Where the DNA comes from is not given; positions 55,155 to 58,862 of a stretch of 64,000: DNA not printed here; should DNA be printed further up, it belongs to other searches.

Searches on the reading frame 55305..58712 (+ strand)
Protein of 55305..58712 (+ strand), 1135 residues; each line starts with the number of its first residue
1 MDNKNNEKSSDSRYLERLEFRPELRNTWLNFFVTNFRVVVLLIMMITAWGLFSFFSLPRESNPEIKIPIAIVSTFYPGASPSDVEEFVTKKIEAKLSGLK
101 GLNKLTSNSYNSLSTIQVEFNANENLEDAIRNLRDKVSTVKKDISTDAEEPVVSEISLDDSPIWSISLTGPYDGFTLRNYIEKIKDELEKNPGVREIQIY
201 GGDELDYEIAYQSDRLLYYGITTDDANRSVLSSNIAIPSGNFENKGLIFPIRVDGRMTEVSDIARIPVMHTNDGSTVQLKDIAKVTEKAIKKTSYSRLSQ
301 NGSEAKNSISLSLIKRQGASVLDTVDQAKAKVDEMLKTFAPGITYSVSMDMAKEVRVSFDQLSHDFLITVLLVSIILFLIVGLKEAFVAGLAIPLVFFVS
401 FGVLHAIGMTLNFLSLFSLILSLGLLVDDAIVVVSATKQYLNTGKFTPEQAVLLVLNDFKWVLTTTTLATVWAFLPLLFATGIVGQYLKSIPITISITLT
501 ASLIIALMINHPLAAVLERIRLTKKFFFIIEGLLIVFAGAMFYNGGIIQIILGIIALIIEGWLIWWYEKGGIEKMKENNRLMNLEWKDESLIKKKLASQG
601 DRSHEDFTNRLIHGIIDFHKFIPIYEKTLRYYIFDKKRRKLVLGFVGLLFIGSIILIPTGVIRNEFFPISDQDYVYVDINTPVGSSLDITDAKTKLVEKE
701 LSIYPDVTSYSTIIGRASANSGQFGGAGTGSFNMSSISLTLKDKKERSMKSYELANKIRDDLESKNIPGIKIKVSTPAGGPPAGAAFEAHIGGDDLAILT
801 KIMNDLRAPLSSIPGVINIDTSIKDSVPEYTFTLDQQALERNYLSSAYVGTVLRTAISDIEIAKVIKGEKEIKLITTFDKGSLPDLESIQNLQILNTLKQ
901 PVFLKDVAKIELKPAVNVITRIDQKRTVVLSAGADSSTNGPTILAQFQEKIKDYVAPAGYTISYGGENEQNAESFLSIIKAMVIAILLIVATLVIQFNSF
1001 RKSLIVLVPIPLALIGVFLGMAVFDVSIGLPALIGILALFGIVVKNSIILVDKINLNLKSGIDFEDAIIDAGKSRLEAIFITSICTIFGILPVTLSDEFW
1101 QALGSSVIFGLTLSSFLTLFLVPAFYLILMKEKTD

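Call 89: search_protein_families(library=pfam, proteins=[window:55305-58712:+], max_evalue=0.00001)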
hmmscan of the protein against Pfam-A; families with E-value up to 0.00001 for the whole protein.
window:55305-58712:+ (1135 aa): 1 family
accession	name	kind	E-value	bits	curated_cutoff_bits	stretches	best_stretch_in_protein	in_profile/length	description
PF00873.25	ACR_tran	-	2e-177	592.4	28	2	30-522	3-494/1021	AcrB/AcrD/AcrF family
